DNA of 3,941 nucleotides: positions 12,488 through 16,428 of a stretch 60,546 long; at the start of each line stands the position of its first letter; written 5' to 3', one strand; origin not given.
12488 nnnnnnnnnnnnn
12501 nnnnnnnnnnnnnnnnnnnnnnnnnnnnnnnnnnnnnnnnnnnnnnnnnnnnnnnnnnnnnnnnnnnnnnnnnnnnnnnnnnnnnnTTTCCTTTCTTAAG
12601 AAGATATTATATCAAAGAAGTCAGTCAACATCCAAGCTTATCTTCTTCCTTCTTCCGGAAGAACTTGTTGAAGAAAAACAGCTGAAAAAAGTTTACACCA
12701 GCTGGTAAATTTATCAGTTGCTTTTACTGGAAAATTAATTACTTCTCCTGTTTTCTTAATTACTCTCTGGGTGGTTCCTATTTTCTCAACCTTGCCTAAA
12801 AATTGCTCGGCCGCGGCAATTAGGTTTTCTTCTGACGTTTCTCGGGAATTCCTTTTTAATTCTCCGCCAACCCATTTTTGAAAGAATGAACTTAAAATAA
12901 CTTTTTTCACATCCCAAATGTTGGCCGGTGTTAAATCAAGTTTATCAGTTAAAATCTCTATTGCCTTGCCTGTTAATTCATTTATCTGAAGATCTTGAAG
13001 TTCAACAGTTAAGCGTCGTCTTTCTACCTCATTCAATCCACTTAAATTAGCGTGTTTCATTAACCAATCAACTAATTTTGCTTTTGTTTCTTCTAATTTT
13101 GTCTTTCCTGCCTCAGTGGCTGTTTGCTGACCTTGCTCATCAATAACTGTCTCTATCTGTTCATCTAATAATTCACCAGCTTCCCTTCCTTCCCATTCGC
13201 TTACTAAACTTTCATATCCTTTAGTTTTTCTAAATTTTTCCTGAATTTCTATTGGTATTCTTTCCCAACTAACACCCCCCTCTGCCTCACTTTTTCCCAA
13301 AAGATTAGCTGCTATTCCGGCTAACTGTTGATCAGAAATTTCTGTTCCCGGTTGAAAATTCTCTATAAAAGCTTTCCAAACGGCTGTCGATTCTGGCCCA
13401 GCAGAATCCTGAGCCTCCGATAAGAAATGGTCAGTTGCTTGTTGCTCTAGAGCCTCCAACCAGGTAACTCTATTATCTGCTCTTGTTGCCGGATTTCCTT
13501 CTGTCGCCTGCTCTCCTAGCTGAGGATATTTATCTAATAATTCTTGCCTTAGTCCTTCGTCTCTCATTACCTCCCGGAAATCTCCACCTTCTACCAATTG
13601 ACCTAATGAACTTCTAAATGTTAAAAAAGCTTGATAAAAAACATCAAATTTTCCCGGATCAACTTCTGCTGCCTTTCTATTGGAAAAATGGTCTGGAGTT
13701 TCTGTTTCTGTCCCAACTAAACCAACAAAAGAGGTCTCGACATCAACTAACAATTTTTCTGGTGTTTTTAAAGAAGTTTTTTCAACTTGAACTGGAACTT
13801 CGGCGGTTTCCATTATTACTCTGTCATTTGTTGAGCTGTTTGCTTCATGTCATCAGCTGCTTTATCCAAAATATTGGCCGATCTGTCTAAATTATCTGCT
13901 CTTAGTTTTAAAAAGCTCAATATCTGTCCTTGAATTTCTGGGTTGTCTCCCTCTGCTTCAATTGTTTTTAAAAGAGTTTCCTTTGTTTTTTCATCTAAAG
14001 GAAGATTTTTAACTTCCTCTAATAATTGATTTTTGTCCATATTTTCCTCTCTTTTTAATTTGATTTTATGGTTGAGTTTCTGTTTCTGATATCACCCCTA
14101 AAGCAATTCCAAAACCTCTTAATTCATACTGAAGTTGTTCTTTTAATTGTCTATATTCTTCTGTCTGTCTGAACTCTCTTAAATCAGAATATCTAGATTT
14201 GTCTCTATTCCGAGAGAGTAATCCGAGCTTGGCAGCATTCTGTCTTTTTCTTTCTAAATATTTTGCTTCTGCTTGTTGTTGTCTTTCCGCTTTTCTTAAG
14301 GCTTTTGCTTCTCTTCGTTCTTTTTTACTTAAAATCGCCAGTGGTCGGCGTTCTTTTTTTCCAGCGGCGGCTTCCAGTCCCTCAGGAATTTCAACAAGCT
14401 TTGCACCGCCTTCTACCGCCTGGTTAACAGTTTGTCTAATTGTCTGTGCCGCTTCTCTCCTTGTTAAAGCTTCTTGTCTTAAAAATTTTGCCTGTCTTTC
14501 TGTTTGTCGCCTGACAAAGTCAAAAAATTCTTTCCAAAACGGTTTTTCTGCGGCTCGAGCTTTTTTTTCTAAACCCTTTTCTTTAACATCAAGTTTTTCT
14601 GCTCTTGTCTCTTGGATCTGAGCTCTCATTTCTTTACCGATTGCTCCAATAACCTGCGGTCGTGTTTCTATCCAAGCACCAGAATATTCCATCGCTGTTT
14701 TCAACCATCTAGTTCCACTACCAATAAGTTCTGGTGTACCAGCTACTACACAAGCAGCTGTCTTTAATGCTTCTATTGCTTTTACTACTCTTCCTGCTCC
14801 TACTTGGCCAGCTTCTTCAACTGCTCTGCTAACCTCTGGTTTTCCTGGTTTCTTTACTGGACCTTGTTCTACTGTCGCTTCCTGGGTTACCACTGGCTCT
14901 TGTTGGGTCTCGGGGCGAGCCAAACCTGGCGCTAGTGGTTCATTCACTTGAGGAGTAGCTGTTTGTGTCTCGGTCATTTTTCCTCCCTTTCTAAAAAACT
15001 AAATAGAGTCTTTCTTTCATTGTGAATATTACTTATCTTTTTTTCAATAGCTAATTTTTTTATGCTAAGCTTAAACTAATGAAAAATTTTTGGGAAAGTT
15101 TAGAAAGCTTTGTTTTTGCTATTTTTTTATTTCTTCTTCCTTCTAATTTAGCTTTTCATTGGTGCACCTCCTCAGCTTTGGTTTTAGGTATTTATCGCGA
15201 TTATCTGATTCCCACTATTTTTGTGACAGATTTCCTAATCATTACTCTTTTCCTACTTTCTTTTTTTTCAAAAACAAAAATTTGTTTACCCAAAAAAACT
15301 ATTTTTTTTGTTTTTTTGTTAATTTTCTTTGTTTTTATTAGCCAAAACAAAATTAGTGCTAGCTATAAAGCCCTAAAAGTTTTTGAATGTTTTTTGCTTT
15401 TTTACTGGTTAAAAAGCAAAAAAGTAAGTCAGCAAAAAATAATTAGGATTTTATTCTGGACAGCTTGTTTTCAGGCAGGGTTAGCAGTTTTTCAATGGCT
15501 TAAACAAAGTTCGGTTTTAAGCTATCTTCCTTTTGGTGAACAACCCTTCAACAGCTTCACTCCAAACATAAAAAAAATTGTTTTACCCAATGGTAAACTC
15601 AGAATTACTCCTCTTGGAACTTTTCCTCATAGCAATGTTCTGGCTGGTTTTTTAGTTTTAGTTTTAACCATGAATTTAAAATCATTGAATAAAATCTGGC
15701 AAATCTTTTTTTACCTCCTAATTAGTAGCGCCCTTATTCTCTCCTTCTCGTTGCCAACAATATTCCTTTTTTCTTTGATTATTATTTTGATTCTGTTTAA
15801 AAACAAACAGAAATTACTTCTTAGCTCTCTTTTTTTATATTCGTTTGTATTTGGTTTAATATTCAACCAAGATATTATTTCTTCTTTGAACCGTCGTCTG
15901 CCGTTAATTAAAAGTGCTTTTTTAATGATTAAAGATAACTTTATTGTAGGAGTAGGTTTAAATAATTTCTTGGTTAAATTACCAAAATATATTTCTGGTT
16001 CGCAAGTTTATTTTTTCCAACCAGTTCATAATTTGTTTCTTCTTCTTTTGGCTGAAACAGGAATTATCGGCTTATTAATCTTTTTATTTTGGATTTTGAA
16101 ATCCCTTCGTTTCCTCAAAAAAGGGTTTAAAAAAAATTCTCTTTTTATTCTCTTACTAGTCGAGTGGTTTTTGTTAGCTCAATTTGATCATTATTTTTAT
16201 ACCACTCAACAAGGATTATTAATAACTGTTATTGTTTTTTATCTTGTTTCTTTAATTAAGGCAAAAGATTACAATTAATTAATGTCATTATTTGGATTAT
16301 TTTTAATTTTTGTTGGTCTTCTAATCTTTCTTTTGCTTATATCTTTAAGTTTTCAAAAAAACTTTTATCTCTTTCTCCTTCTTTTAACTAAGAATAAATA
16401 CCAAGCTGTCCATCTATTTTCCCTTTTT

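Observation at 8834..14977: Reverse-strand cassette of four domain-less charged proteins inside the T4SS locus: candidate secreted effectors or translocators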

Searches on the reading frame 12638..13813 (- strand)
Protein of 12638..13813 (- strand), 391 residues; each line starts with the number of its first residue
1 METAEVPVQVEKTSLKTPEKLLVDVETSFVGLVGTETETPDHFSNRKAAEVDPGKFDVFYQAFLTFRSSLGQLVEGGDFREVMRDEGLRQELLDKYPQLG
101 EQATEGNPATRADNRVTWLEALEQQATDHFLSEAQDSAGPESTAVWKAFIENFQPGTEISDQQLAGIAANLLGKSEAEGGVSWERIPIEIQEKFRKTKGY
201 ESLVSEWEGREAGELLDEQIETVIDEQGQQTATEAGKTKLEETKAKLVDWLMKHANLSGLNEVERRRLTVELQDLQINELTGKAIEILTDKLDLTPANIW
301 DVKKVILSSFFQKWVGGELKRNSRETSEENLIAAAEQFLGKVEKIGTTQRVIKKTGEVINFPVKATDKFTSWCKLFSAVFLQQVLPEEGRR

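Call 4: search_protein_families(library=pfam, proteins=[window:12638-13813:-], max_evalue=1)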
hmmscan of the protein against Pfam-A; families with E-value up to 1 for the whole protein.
window:12638-13813:- (391 aa): 0 families

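Call 8: search_protein_families(library=ncbifam, proteins=[window:12638-13813:-], max_evalue=0.1)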
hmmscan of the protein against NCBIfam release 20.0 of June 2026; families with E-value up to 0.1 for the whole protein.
window:12638-13813:- (391 aa): 0 families

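Call 9: search_protein_families(library=phrogs, proteins=[window:12638-13813:-], max_evalue=0.1)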
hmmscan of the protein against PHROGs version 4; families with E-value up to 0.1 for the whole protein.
window:12638-13813:- (391 aa): 0 families

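Call 18: search_solved_structures(query=window:12638-13813:-, max_evalue=1)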
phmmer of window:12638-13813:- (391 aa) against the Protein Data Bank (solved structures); distinct sequences matched with E-value up to 1: 0.

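Call 38: find_homologous_proteins(query=window:12638-13813:-, max_evalue=0.01)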
Query window:12638-13813:- (391 aa): 2 proteins with E <= 0.01 among 7385 candidates.
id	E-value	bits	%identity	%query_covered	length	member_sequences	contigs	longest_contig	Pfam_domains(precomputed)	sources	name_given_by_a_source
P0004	1.5e-251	852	100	100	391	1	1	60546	-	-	-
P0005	3.9e-184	630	74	100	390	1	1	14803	-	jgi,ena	-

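Call 40: find_encoding_contigs(protein=P0005, flank=10000)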
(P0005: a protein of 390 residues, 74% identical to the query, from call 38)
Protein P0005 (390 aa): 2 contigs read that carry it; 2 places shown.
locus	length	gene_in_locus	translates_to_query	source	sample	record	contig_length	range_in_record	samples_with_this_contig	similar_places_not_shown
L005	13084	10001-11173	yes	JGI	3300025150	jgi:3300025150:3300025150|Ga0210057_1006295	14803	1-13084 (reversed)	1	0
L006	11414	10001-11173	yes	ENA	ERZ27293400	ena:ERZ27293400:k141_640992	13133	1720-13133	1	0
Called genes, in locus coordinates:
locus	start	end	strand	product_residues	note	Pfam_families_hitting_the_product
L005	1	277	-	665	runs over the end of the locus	?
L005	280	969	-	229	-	PF26593:TraC-like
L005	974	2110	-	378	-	PF12666:PrgI (faint), PF13620:CarboxypepD_reg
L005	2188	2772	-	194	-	-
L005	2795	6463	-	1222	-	PF05257:CHAP (faint)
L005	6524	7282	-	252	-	-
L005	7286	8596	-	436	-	PF04932:Wzy_C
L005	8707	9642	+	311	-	-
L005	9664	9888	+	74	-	-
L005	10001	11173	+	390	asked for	-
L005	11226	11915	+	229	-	-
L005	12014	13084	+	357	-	?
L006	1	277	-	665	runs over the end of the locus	?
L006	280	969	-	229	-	PF26593:TraC-like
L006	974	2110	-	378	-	PF12666:PrgI (faint), PF13620:CarboxypepD_reg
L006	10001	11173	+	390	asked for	-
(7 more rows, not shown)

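Call 47: search_protein_families(library=pfam, proteins=[L005:11226-11915:+], max_evalue=0.01)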
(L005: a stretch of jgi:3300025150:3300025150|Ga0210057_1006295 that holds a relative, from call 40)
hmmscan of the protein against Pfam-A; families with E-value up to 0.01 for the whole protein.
L005:11226-11915:+ (229 aa): 0 families

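Call 61: predict_structure(alignment_id=A3)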
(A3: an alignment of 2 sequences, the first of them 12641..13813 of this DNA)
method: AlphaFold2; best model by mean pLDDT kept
length: 391 residues; sequences in the alignment: 2
mean_pLDDT: 39.7   pTM: 0.24
mean pLDDT of the five models: 39.7, 39.1, 38.9, 38.7, 38.5
residues with pLDDT >= 90: 0; 70-90: 0; 50-70: 38; < 50: 353
segments of 3 or more residues with pLDDT < 50: 1-93, 95-146, 152-157, 159-182, 196-248, 254-260, 275-286, 291-326, 334-391
pLDDT, mean of each block of 10 residues (from residue 1): 29 27 25 25 26 31 41 35 41 45 40 42 47 41 47 45 48 41 50 47 35 27 32 36 47 47 55 48 47 41 42 43 46 48 39 29 33 41 38 36
secondary structure, 60 per line:
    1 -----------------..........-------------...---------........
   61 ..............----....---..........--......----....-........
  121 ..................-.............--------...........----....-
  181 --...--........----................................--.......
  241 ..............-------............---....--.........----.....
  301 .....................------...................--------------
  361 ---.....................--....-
elements in order: H18-27 H53-74 H79-82 H86-95 H98-103 H108-111 H113-138 H140-152 H161-171 H176-179 H188-195 H200-231 H234-254 H262-273 H277-280 H283-291 H296-321 H328-346 H364-384 H387-390

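Call 83: search_protein_families(library=padloc, proteins=[window:12638-13813:-, L005:11226-11915:+], max_evalue=0.1)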
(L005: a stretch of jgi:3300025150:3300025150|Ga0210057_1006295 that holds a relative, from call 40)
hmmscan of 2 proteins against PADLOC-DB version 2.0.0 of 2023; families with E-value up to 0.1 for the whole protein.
window:12638-13813:- (391 aa): 0 families

L005:11226-11915:+ (229 aa): 0 families

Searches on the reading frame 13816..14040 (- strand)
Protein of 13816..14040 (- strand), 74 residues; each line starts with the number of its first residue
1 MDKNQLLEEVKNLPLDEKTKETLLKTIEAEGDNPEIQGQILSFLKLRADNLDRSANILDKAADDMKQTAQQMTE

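Call 4: search_protein_families(library=pfam, proteins=[window:13816-14040:-], max_evalue=1)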
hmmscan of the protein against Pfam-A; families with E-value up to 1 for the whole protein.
window:13816-14040:- (74 aa): 3 families
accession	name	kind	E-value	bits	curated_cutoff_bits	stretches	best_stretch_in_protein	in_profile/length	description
PF17053.10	GEP5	-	0.018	15.4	36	1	6-47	1-26/221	Genetic interactor of prohibitin 5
PF22440.1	SirC_C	-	0.057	13.9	27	1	10-27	15-32/47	SirC C-terminal domain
PF12998.12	ING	-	0.076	14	23.9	1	4-68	3-70/102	Inhibitor of growth proteins N-terminal histone-binding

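Call 8: search_protein_families(library=ncbifam, proteins=[window:13816-14040:-], max_evalue=0.1)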
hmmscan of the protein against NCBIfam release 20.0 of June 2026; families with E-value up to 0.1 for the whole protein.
window:13816-14040:- (74 aa): 0 families

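Call 9: search_protein_families(library=phrogs, proteins=[window:13816-14040:-], max_evalue=0.1)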
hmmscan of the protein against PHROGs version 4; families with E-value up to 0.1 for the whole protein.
window:13816-14040:- (74 aa): 0 families

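Call 83: search_protein_families(library=padloc, proteins=[window:13816-14040:-], max_evalue=0.1)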
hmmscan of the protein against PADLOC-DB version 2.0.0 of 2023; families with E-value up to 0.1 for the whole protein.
window:13816-14040:- (74 aa): 0 families

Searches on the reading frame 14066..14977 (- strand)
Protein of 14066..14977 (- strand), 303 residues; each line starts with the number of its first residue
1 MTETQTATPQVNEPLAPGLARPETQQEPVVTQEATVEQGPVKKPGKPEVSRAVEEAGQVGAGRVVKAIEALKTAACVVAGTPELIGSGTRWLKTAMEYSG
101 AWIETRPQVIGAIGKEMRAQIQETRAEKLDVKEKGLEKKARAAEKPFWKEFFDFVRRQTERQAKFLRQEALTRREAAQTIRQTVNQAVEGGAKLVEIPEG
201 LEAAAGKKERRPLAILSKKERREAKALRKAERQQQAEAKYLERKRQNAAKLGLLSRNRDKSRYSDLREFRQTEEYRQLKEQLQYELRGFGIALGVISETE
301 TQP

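Call 4: search_protein_families(library=pfam, proteins=[window:14066-14977:-], max_evalue=1)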
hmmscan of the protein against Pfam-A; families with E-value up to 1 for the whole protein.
window:14066-14977:- (303 aa): 1 family
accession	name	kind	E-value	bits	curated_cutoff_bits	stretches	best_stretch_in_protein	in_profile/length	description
PF19782.4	DUF6267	-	0.16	11.8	27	1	118-249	183-310/376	Family of unknown function (DUF6267)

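Call 8: search_protein_families(library=ncbifam, proteins=[window:14066-14977:-], max_evalue=0.1)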
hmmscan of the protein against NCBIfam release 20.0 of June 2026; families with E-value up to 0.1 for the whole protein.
window:14066-14977:- (303 aa): 0 families

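Call 9: search_protein_families(library=phrogs, proteins=[window:14066-14977:-], max_evalue=0.1)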
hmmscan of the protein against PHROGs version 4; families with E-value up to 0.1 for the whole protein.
window:14066-14977:- (303 aa): 0 families

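Call 19: search_solved_structures(query=window:14066-14977:-, max_evalue=1)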
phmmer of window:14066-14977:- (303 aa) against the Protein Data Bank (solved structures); distinct sequences matched with E-value up to 1: 2.
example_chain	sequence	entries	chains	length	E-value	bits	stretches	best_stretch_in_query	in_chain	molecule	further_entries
8grq_D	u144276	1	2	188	0.44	13.5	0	133-183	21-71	H2B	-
9pdp_A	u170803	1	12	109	0.66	12.9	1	221-274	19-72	Portal protein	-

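Call 39: find_homologous_proteins(query=window:14066-14977:-, max_evalue=0.01)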
Query window:14066-14977:- (303 aa): 2 proteins with E <= 0.01 among 7639 candidates.
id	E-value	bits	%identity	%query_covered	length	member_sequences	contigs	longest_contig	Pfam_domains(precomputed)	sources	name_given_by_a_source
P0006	2.2e-183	626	100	100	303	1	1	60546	-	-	-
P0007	1.5e-122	427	69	99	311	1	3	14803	-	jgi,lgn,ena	-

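Call 83: search_protein_families(library=padloc, proteins=[window:14066-14977:-], max_evalue=0.1)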
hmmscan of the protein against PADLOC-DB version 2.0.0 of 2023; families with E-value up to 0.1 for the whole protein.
window:14066-14977:- (303 aa): 0 families

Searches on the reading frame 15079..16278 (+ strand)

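Call 5: search_protein_families(library=pfam, proteins=[window:15079-16278:+], max_evalue=0.01)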
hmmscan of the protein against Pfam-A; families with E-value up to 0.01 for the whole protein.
window:15079-16278:+ (399 aa): 1 family
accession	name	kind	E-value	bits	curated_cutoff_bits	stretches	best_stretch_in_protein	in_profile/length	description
PF04932.20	Wzy_C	-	5.1e-10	39.8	31.7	1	190-336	21-149/149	O-Antigen ligase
